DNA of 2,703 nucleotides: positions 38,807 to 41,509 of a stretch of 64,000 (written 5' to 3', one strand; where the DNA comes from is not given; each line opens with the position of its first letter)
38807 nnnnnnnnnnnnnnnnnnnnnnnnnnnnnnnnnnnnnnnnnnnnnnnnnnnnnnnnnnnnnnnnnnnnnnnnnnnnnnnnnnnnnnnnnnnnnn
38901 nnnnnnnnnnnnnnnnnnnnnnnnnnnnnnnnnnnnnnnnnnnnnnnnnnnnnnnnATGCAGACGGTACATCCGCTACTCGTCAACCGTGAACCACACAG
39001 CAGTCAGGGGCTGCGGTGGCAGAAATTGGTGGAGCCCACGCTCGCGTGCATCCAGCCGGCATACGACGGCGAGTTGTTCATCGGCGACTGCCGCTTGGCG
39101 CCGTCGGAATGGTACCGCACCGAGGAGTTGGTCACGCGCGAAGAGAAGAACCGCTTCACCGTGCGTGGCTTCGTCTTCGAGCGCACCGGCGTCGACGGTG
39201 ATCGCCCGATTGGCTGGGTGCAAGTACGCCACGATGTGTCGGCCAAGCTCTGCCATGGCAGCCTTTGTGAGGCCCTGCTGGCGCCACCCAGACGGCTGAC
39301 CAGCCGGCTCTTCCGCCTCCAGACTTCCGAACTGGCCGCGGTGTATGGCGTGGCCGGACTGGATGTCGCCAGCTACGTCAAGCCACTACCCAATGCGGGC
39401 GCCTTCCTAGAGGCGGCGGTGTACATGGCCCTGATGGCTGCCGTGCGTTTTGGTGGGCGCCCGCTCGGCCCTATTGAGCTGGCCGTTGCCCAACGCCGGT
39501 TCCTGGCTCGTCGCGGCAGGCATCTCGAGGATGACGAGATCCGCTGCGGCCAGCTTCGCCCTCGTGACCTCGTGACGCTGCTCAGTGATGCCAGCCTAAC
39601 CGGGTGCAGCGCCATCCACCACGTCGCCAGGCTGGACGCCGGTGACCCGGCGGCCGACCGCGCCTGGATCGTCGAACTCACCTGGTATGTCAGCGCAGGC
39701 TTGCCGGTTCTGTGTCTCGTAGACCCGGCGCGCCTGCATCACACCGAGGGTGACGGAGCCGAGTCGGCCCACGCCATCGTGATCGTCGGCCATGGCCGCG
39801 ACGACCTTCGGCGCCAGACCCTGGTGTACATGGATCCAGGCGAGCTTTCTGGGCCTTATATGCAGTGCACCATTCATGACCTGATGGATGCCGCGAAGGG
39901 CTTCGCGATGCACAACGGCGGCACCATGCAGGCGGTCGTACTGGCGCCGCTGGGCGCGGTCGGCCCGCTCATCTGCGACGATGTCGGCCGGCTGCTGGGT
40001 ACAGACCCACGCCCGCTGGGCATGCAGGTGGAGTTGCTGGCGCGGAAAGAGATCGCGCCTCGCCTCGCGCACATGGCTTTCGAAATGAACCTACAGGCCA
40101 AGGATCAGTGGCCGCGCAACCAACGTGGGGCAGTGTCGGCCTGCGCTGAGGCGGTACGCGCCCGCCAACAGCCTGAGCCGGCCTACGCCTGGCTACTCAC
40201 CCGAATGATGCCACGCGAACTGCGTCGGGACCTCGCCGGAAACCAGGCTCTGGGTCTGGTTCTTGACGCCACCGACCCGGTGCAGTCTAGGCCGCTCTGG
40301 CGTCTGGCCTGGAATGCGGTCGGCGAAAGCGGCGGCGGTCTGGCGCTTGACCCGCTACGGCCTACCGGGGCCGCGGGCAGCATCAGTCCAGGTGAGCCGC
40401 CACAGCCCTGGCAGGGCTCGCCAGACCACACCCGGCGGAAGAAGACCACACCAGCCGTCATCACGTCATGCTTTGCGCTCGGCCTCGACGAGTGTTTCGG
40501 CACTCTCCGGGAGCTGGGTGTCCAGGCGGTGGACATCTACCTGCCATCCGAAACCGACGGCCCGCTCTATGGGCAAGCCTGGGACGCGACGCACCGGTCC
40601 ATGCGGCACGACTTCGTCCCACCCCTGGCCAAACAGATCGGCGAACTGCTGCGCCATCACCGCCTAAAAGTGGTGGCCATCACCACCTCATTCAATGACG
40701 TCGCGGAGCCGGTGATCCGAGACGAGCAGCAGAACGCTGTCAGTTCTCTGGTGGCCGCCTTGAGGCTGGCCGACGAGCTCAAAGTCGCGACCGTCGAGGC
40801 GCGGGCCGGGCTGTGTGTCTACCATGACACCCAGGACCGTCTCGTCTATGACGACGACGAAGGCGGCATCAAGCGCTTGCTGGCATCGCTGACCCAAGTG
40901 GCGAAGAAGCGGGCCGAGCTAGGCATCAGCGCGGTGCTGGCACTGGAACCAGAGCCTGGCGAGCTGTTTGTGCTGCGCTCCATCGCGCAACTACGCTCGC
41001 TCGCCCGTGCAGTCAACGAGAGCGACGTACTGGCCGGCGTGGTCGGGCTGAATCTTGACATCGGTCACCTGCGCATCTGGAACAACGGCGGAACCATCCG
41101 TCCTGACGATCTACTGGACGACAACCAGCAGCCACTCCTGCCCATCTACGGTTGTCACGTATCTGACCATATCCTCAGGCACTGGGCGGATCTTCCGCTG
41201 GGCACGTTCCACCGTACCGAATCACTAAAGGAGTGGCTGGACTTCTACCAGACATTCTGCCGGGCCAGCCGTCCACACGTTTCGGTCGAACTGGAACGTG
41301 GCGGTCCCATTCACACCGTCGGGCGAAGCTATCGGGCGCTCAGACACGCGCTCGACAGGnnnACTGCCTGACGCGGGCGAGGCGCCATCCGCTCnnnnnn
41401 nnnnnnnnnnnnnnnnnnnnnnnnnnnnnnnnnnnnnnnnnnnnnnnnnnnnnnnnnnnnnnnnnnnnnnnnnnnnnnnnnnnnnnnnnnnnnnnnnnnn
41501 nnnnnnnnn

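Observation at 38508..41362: Strong-promoter locus: small acidic ORF plus an 801-aa fusion of an unknown Cys/His domain with a xylose-isomerase-like TIM barrel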

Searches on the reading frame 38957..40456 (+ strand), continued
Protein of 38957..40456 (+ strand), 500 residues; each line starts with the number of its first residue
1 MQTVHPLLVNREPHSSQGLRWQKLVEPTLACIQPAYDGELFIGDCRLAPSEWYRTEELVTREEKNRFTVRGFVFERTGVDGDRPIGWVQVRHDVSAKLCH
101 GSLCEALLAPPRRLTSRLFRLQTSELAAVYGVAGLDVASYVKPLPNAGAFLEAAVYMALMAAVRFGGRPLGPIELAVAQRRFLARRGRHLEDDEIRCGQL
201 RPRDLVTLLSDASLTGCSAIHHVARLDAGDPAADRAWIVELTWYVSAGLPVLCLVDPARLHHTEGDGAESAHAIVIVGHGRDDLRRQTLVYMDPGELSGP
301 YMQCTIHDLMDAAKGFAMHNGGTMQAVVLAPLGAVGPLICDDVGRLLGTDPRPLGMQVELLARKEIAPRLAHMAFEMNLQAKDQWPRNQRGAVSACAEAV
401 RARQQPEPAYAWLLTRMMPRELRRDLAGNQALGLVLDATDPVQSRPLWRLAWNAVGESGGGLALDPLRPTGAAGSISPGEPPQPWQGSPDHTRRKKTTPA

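Call 90: search_protein_families(library=padloc, proteins=[P0004, P0028, P0009, P0030, P0010, P0034, P0017, P0031], max_evalue=0.1)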
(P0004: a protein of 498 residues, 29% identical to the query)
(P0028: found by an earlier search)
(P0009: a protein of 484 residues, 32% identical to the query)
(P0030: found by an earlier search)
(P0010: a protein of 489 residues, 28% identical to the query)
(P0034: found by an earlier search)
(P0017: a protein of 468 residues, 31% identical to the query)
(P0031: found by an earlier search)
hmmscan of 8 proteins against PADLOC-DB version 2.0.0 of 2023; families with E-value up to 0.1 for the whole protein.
P0004 (498 aa): 0 families

P0028 (559 aa): 5 families
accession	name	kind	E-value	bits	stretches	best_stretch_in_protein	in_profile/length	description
PDLC00734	PycC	-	4.1e-06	24.1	1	368-524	184-342/374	Pycsar cyclase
PDLC02367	PycC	-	1e-05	23.1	1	370-529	40-195/226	-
PDLC00765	PycC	-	0.00047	17.3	1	442-526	331-412/477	Pycsar cyclase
PDLC02369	PycC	-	0.00056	17.5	1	376-526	49-191/248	-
PDLC02366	PycC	-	0.022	11.7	1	426-528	328-435/486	-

P0009 (484 aa): 0 families

P0030 (534 aa): 4 families
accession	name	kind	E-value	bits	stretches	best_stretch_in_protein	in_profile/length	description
PDLC02367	PycC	-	7.1e-09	33.4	1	343-459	43-150/226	-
PDLC02369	PycC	-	3.7e-05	21.4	1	342-501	45-191/248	-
PDLC00734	PycC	-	0.0001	19.5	1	342-481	188-319/374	Pycsar cyclase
PDLC00766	PycC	-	0.00015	19.3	1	343-425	43-119/232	Pycsar cyclase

P0010 (489 aa): 0 families

P0034 (539 aa): 13 families
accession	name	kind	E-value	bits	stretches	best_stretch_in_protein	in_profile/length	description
PDLC00734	PycC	-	1.1e-18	65.5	1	335-484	179-319/374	Pycsar cyclase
PDLC02367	PycC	-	1.4e-18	65.1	1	346-529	44-221/226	-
PDLC00766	PycC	-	2e-13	48.4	1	345-503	43-193/232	Pycsar cyclase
PDLC02366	PycC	-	2.6e-11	41.1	1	342-493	274-422/486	-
PDLC00764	PycC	-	5.2e-10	36.8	1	344-424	93-173/449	Pycsar cyclase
PDLC02369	PycC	-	3e-09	34.8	1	348-501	49-187/248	-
PDLC02370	PycC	-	3e-09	34.7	1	347-425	83-161/340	-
PDLC02368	PycC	-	5e-08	30.8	1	344-517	43-212/234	-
PDLC00762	PycC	-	3e-06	24.4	1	344-492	281-433/508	Pycsar cyclase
PDLC00765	PycC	-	3.4e-06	24.4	1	340-504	251-411/477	Pycsar cyclase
PDLC00763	PycC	-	0.00066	17.1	1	348-409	56-116/268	Pycsar cyclase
PDLC00767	PycC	-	0.0026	15.2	1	348-426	95-172/337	Pycsar cyclase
PDLC00761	PycC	-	0.0058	13.5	1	344-418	104-178/438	Pycsar cyclase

P0017 (468 aa): 0 families

P0031 (360 aa): 0 families

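Call 105: find_related_loci(query=A3, collection=viral_contigs, flank=10000)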
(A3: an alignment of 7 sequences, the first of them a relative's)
Query A3 (498 aa) in viral_contigs; peptide patterns used: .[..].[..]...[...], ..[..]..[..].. (x = any residue, [..] = any of these).
53 stretches matched a pattern, but none encodes a relative of the query by tblastn (E <= 1e-3).

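Call 128: search_protein_families(library=pfam, alignment_id=A2, max_evalue=0.1)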
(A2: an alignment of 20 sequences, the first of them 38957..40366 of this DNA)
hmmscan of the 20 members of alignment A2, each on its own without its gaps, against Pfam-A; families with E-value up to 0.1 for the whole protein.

A. member 1, window:38957-40366:+ (470 aa): 1 family
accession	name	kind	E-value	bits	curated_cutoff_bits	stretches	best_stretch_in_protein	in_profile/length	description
PF13529.12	Peptidase_C39_2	-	0.063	14.3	24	0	239-294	90-142/143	Peptidase_C39 like family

B. families by the number of members that match (of 20 scanned): 4 families
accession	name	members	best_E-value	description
PF13529.12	Peptidase_C39_2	12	1.6e-05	Peptidase_C39 like family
PF12385.14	Peptidase_C70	2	0.0075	Papain-like cysteine protease AvrRpt2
PF14399.12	BtrH_N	2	0.021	Butirosin biosynthesis protein H, N-terminal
PF14237.11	GYF_2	1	0.041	GYF domain 2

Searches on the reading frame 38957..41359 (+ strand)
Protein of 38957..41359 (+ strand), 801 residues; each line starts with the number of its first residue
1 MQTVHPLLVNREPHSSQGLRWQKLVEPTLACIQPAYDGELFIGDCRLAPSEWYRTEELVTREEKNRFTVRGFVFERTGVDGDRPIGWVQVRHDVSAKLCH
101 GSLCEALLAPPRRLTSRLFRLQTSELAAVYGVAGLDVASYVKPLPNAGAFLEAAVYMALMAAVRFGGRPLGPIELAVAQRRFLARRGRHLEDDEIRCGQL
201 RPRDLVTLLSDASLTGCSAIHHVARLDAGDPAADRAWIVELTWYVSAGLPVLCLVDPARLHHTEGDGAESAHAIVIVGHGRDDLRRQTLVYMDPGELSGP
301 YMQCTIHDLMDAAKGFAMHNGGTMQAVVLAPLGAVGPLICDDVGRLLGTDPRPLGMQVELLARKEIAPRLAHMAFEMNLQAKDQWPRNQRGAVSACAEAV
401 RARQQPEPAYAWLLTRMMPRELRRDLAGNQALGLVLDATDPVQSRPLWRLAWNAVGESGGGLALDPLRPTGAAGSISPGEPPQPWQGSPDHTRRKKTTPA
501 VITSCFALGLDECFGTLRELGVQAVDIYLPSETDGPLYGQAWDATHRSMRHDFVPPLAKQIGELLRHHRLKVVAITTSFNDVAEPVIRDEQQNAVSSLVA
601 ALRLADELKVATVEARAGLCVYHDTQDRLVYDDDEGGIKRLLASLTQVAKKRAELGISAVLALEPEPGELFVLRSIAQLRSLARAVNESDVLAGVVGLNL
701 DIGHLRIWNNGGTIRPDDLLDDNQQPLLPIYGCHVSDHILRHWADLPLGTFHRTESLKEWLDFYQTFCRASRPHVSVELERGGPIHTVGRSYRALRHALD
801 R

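Call 3: search_protein_families(library=pfam, proteins=[window:38957-41359:+], max_evalue=1)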
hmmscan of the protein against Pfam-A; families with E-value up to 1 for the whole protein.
window:38957-41359:+ (801 aa): 2 families
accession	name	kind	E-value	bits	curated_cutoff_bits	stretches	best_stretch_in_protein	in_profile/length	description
PF01261.30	AP_endonuc_2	-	1.4e-13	51.6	31.1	1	517-739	4-189/249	Xylose isomerase-like TIM barrel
PF13529.12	Peptidase_C39_2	-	0.12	13.4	24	1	239-294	90-142/143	Peptidase_C39 like family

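Call 4: search_protein_families(library=ncbifam, proteins=[window:38957-41359:+], max_evalue=1)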
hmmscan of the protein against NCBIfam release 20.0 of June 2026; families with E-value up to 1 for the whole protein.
window:38957-41359:+ (801 aa): 0 families

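Call 5: search_protein_families(library=padloc, proteins=[window:38957-41359:+], max_evalue=1)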
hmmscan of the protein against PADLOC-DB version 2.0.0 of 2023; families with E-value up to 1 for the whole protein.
window:38957-41359:+ (801 aa): 0 families

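Call 6: find_homologous_proteins(query=window:38957-41359:+, max_evalue=0.001)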
Query window:38957-41359:+ (801 aa): 1 proteins with E <= 0.001 among 8000 candidates.
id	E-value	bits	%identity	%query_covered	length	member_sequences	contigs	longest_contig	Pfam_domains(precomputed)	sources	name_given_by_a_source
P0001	0.0e+0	1845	100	100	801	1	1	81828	PF01261.31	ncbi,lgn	-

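Call 7: search_solved_structures(query=window:38957-41359:+, max_evalue=1, show_alignments=2)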
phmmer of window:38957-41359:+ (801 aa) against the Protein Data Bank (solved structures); distinct sequences matched with E-value up to 1: 0.

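Call 9: find_encoding_contigs(protein=P0001, flank=10000, max_places=6)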
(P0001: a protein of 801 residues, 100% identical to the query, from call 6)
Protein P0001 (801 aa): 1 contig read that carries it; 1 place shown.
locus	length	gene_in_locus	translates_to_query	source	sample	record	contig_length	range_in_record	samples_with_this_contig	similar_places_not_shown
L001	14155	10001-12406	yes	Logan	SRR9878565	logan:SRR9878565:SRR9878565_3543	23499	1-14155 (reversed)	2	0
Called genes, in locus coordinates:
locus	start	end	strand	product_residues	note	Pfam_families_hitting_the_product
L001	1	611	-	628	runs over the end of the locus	PF01145:Band_7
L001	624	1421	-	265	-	-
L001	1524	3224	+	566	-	PF02384:N6_Mtase (weak), PF05175:MTS, PF13649:Methyltransf_25 (weak), PF22837:M_Eco57I_C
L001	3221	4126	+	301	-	PF09572:RE_XamI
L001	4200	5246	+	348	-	PF01408:GFO_IDH_MocA, PF22725:GFO_IDH_MocA_C3, PF02894:GFO_IDH_MocA_C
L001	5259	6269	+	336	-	PF08240:ADH_N (weak), PF00107:ADH_zinc_N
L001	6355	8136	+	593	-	PF18952:DUF5696, PF19773:DUF6259 (weak)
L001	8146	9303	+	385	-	-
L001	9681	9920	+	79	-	-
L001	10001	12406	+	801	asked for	PF01261:AP_endonuc_2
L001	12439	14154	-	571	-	?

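Call 21: search_protein_families(library=phrogs, proteins=[window:38957-41359:+], max_evalue=1)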
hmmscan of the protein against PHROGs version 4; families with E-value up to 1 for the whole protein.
window:38957-41359:+ (801 aa): 0 families

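Call 76: list_cluster_members(proteins=[P0001, P0006, P0008, P0010, P0011, P0012, P0013, P0014, P0016, P0017])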
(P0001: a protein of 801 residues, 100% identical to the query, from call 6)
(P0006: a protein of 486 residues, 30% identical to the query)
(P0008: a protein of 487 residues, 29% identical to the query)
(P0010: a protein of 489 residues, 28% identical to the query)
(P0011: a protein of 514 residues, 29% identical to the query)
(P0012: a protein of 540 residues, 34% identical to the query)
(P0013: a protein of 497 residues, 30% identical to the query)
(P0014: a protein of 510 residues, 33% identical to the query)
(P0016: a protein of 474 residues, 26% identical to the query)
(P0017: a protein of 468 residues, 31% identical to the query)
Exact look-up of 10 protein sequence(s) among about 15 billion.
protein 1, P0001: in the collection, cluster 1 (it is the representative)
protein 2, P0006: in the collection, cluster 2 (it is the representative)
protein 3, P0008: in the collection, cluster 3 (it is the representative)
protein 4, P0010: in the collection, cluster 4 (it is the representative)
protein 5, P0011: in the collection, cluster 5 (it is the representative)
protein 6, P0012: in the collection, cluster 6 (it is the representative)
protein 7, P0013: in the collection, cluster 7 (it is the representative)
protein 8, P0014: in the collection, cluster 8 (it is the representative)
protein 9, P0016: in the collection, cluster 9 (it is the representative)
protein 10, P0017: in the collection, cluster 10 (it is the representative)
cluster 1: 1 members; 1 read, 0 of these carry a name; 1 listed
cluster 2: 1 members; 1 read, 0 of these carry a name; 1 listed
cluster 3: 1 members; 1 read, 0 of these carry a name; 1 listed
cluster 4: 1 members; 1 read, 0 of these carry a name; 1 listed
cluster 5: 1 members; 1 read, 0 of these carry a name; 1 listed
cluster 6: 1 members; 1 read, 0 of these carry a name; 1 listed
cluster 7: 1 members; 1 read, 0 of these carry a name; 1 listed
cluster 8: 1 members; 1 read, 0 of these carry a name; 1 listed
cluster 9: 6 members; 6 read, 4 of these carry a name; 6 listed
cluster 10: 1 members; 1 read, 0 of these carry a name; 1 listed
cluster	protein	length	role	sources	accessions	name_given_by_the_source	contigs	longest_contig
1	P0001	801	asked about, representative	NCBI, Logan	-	-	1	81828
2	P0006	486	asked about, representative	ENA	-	-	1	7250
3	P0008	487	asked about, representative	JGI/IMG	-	-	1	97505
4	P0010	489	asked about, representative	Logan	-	-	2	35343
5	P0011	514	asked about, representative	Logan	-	-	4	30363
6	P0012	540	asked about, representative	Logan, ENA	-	-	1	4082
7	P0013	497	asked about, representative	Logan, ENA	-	-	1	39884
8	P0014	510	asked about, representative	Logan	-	-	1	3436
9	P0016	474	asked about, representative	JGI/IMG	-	hypothetical protein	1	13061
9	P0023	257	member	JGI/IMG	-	hypothetical protein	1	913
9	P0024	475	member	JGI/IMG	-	hypothetical protein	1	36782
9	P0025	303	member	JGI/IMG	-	hypothetical protein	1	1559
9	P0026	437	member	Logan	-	-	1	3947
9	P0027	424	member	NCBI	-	-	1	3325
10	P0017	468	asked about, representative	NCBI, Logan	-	-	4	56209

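Call 99: predict_structure(alignment_id=A10)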
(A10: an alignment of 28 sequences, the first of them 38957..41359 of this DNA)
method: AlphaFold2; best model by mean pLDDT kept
length: 801 residues; sequences in the alignment: 28
mean_pLDDT: 74.1   pTM: 0.52
mean pLDDT of the five models: 74.1, 73.6, 73.2, 72.4, 72.1
residues with pLDDT >= 90: 236; 70-90: 296; 50-70: 104; < 50: 165
segments of 3 or more residues with pLDDT < 50: 1-3, 5-7, 336-374, 402-411, 413-415, 417-494, 534-548, 740-749
pLDDT, mean of each block of 10 residues (from residue 1): 47 71 88 94 90 75 73 88 93 61 89 91 82 87 83 93 87 86 79 75 83 77 65 80 86 93 74 93 90 91 94 89 85 52 39 38 40 49 57 53 49 47 43 41 40 32 28 30 34 56 67 86 87 49 48 81 92 89 81 90 94 92 83 90 96 96 89 92 97 96 77 83 95 76 46 79 86 78 68 82 79
secondary structure, 60 per line:
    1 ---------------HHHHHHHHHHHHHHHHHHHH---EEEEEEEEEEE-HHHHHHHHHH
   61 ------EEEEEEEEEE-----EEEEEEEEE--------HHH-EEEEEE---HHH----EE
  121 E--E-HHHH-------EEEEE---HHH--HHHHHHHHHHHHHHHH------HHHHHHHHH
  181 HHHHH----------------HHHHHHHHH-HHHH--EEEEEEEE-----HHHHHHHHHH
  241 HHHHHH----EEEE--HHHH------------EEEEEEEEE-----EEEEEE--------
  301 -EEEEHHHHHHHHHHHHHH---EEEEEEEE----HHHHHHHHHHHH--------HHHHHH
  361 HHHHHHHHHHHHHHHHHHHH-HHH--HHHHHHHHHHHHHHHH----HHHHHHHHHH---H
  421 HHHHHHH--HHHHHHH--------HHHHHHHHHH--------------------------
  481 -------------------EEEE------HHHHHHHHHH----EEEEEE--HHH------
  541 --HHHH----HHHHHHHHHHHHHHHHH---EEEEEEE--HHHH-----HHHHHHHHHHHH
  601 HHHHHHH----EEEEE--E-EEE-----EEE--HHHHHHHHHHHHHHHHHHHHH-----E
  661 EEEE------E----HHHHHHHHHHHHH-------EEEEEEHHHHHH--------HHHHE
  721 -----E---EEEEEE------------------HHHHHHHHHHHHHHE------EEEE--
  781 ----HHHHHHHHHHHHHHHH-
elements in order (helices of 4 or more, strands of 3 or more residues): H16-35 E39-49 H51-60 E67-76 E82-90 E103-108 E119-121 H126-129 E137-141 H150-165 H172-185 H202-210 H212-215 E218-225 H231-246 E251-254 H257-260 E273-281 E287-292 E302-305 H306-319 E323-330 H335-346 H355-380 H387-402 H407-416 H420-427 H430-436 H445-454 E500-503 H510-519 E524-529 H543-546 H551-567 E571-577 H580-583 H589-607 E612-616 E621-623 E629-631 H634-654 E660-664 H676-688 E696-701 H702-707 H716-719 E730-735 H754-767 E775-778 H785-800

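Call 107: search_dna_similar(query=window:38957-41359:+, collection=plasmids, mode=protein, max_evalue=0.001, max_rows=15)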
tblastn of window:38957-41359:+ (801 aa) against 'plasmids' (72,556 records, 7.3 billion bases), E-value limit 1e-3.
No match.

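Call 108: search_dna_similar(query=window:38957-41359:+, collection=phages, mode=protein, max_evalue=0.001, max_rows=10)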
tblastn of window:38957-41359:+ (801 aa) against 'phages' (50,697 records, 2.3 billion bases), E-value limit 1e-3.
No match.

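Call 124: fold_search(model_id=the predicted structure, library=pdb)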
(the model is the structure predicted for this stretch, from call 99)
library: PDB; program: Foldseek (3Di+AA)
matches with E <= 10: 1743; with E <= 0.001: 343
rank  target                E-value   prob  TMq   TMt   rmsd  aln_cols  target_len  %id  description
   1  3kws_A                1.6e-10  1.00  0.26  0.68   5.2       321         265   14  Crystal structure of Putative sugar isomerase (YP_001305149.1) from Parabacteroides distasonis ATCC 8503 at 1.68 A res (released 2009-12-22)
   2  4pgl_B                2.4e-10  1.00  0.28  0.69   4.7       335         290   13  Crystal structure of engineered D-tagatose 3-epimerase PcDTE-ILS6 (released 2014-10-22)
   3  3vnj_A                3.6e-10  1.00  0.26  0.63   6.2       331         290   14  Crystal structures of D-Psicose 3-epimerase with D-psicose from Clostridium cellulolyticum H10 (released 2012-08-01)
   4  6wn6_A                3.8e-10  1.00  0.27  0.74   4.8       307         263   14  Crystal structure of 3-keto-D-glucoside 4-epimerase, YcjR, from E. coli, apo form (released 2020-06-10)
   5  2zds_B                5.0e-10  1.00  0.28  0.65   5.6       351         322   16  Crystal Structure of SCO6571 from Streptomyces coelicolor A3(2) (released 2008-12-02)
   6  3vnl_A                5.3e-10  1.00  0.26  0.63   6.2       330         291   13  Crystal structures of D-Psicose 3-epimerase with D-tagatose from Clostridium cellulolyticum H10 (released 2012-08-01)
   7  6wn6_B                6.3e-10  1.00  0.27  0.75   4.8       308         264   14  Crystal structure of 3-keto-D-glucoside 4-epimerase, YcjR, from E. coli, apo form (released 2020-06-10)
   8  2zds_A                6.6e-10  1.00  0.28  0.63   5.4       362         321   16  Crystal Structure of SCO6571 from Streptomyces coelicolor A3(2) (released 2008-12-02)
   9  4pgl_A                9.2e-10  1.00  0.27  0.66   5.1       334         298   12  Crystal structure of engineered D-tagatose 3-epimerase PcDTE-ILS6 (released 2014-10-22)
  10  10nh_F                1.2e-09  1.00  0.26  0.58   5.9       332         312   15  Crystal Structure of Apurinic endonuclease (APN1) from Babesia bovis (released 2026-02-11)
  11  4q7i_B                1.9e-09  1.00  0.28  0.69   4.7       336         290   13  Crystal structure of engineered thermostable D-tagatose 3-epimerase PcDTE-Var8 (released 2014-10-22)
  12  3vni_B                2.4e-09  1.00  0.25  0.62   6.4       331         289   14  Crystal structures of D-Psicose 3-epimerase from Clostridium cellulolyticum H10 and its complex with ketohexose sugars (released 2012-08-01)
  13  4pfh_B                2.5e-09  1.00  0.28  0.68   4.8       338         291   10  Crystal structure of engineered D-tagatose 3-epimerase PcDTE-IDF8 (released 2014-10-22)
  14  3vni_C                2.7e-09  1.00  0.25  0.62   6.3       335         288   13  Crystal structures of D-Psicose 3-epimerase from Clostridium cellulolyticum H10 and its complex with ketohexose sugars (released 2012-08-01)
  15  7vpf_A                2.8e-09  1.00  0.27  0.70   4.7       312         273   15  Crystal structure of a novel putative sugar isomerase from the psychrophilic bacterium Paenibacillus sp. R4 (released 2021-12-29)
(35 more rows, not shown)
